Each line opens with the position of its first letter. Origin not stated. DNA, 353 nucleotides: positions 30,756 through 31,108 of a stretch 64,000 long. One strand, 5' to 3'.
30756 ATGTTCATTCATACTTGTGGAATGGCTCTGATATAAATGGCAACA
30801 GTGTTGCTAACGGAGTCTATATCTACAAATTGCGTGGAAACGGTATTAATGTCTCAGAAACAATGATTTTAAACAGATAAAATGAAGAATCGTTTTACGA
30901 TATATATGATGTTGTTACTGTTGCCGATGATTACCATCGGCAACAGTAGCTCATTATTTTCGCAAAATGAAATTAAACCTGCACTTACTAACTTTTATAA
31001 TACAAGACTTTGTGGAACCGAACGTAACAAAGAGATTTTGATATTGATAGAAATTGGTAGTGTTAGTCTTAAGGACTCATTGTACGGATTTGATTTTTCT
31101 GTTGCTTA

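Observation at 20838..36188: Fifteen-kb run of five co-directional T9SS cargo genes headed by a 2676-aa Pmp-like / Ycf48-like chimeric giant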

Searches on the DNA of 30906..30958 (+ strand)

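Call 99: build_rna_model(alignment_id=A8)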
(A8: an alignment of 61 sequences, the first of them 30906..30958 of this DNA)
Model R1 built from alignment A8 (61 sequences, 90 columns); structure: RNAalifold consensus.
model positions 55; base pairs 8; branch points 0; effective number of sequences 61; information 0.563 bits per position. Calibrated on 0.2 Mb of random sequence (short: E-values are rough).
structure used (alignment columns):
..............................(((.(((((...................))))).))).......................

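Call 100: search_with_rna_model(model_id=R1, sources=[window, L002, L003, L004, L005, L007, L008, L009, L010, L011, L012, L013, L014, L015, L016, L017, L018, L019, L020, L021, L022, L023, L024, L025, L026, L027, L028, L029, L030, L031, L032, L033, L034, L036, L037, L038, L039, L040, L041, L042, L043, L044, L045, L046, L047, L048, L049, L050, L051, L052, L053, L054, L055, L056, L057, L058, L059, L060, L061, L062, L063, L064, L065, L066, L067, L068, L069, L070, L072, L073, L074, L075, L076, L077, L078, L079, L081, L082, L083, L084], max_evalue=1, make_alignment=true)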
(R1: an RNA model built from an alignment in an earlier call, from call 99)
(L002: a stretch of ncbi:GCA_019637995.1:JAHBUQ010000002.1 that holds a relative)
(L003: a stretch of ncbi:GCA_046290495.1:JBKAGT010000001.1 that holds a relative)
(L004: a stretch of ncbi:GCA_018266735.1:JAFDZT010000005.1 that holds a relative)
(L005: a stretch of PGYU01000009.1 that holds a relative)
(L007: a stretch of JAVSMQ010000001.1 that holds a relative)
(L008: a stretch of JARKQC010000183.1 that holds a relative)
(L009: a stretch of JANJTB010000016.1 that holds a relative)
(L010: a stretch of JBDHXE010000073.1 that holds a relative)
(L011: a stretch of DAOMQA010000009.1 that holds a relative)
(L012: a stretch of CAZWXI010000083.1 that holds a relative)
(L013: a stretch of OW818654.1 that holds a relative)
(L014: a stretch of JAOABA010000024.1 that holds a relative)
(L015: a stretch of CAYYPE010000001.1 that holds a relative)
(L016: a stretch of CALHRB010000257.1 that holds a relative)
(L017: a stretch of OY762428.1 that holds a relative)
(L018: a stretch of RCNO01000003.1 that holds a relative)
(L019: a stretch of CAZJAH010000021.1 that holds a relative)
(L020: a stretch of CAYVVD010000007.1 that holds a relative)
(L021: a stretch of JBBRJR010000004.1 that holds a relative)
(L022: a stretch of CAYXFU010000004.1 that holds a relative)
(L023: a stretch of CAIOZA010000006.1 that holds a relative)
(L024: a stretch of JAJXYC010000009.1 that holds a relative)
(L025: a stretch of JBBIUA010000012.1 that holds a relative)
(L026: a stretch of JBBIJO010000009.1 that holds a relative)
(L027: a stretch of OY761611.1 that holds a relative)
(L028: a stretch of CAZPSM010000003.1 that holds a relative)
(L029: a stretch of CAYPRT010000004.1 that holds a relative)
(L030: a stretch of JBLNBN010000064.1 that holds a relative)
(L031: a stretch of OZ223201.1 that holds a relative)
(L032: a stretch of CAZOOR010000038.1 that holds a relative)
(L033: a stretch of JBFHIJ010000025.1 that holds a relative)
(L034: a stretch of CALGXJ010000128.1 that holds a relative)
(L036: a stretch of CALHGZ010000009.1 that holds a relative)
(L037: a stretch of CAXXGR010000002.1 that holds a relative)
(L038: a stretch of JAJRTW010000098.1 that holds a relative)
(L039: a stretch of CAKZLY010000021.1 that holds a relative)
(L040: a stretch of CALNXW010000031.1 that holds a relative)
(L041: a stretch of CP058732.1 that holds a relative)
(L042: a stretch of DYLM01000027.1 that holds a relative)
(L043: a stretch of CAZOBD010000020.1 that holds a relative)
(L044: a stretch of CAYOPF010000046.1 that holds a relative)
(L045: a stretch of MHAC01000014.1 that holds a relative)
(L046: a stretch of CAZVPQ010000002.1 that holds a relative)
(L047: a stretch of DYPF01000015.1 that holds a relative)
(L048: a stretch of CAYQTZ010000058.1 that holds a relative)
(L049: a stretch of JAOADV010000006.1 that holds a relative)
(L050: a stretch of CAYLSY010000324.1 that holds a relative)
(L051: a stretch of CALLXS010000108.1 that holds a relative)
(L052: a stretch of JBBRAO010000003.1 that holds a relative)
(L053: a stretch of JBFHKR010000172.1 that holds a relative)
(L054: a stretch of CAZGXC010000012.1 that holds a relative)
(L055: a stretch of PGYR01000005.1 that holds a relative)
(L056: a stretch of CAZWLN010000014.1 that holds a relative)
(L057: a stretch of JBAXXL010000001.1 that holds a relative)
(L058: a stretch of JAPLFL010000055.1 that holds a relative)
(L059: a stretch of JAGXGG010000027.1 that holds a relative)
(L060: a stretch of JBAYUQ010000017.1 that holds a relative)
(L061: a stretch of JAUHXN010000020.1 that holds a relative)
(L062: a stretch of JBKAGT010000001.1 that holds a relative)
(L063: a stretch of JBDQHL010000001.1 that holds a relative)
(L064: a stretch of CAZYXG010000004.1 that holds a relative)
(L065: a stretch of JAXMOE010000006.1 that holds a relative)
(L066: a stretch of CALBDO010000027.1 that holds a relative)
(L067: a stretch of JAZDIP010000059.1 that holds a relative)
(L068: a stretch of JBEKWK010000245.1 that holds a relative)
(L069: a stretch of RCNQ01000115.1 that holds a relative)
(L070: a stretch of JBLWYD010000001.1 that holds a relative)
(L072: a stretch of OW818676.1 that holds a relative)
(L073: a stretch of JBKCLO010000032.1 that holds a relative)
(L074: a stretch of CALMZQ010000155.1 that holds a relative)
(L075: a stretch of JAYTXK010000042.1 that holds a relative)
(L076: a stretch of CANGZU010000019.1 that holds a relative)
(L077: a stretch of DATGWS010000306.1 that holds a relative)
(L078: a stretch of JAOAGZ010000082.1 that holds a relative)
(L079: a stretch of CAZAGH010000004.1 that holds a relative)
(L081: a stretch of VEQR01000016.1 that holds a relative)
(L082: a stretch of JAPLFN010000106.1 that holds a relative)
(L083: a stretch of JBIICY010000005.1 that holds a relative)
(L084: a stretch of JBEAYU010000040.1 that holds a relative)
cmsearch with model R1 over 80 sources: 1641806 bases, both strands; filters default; matches with E-value up to 1: 61.
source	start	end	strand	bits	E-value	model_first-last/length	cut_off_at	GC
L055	11894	11942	+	41.6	6.7e-06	1-55/55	no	0.35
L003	8832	8883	+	41.5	7.1e-06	1-55/55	no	0.42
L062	11891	11942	+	41.5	7.1e-06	1-55/55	no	0.42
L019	11897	11954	+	40.7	1.1e-05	1-55/55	no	0.41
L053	1932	1980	+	39.8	1.8e-05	1-55/55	no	0.37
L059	11894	11942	+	39.8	1.8e-05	1-55/55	no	0.37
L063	11882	11933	+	39.8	1.8e-05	1-55/55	no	0.42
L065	11861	11912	+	39.8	1.9e-05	1-55/55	no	0.44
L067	12157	12208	+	39.8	1.9e-05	1-55/55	no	0.4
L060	11894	11942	+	39.7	1.9e-05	1-55/55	no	0.37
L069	8712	8763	+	39.3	2.4e-05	1-55/55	no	0.46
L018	12279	12327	+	38.8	3.2e-05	1-55/55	no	0.51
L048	2515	2566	+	38.4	4e-05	1-55/55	no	0.5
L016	11409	11457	+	36.8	0.0001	1-55/55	no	0.45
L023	12239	12290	+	36.5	0.00012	1-55/55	no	0.48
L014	12283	12331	+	36.4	0.00012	1-55/55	no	0.43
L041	12271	12319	+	36.3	0.00013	1-55/55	no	0.49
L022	12220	12271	+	35.9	0.00016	1-55/55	no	0.54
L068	4329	4386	+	35.9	0.00016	1-55/55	no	0.33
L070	11888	11936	+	35.6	0.00019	1-55/55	no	0.43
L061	11894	11942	+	34.9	0.0003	1-55/55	no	0.39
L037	12340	12391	+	34.2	0.00042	1-55/55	no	0.42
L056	12428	12482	+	33.8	0.00053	1-55/55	no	0.36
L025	12269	12320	+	33.4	0.0007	1-55/55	no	0.42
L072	12355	12412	+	33.1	0.00079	1-55/55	no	0.31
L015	12286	12334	+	32.5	0.0011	1-55/55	no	0.51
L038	12216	12268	+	31.8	0.0017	1-55/55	no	0.49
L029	12233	12284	+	31.1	0.0025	1-55/55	no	0.42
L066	12271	12319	+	30.2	0.0042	1-55/55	no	0.49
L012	8670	8724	+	29.1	0.0077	1-55/55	no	0.38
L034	12295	12350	+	28.8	0.009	1-55/55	no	0.54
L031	12341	12392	+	28.7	0.0096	1-55/55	no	0.42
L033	12346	12397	+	28.6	0.01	1-55/55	no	0.38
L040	12251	12302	+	28.6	0.01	1-55/55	no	0.38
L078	1535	1590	+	28.4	0.011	1-55/55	no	0.59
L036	12385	12439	+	28.3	0.012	1-55/55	no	0.44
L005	12363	12420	+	27.8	0.017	1-55/55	no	0.38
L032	12231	12282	+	27.5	0.019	1-55/55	no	0.52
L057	12320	12371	+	27.5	0.019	1-55/55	no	0.44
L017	11982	12036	+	27.4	0.02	1-55/55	no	0.47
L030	12348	12405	+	27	0.026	1-55/55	no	0.45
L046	12574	12629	+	26.6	0.031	1-55/55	no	0.29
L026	11863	11911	+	25.9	0.046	1-55/55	no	0.55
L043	11872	11923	+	25.9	0.047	1-55/55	no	0.54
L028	5592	5640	+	25.1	0.074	1-55/55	no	0.57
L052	12345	12396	+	25.1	0.074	1-55/55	no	0.48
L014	12287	12333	-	24.5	0.1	1-55/55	no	0.43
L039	12294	12349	+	24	0.14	1-55/55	no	0.5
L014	16091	16149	+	23.3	0.2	1-55/55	no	0.36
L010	7334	7385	+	23.2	0.22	1-55/55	no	0.29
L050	1984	2039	+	23.1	0.23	1-55/55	no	0.61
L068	4333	4384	-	22.9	0.26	5-55/55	no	0.33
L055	11898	11944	-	22.3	0.36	1-55/55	no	0.34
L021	12384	12444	-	21.4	0.62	1-55/55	no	0.48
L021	12385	12440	+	21.3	0.65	1-55/55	no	0.48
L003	8836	8885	-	21.3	0.66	1-55/55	no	0.4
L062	11895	11944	-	21.3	0.66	1-55/55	no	0.4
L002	8712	8770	+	21.1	0.7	1-55/55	no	0.39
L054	12406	12461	+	20.9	0.82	1-55/55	no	0.38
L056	12432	12484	-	20.8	0.84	1-55/55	no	0.42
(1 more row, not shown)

Alignment A9: 61 matches aligned to the model, 64 columns, each read 5' to 3' on its own strand. Consensus structure (alignment columns), stored with it:
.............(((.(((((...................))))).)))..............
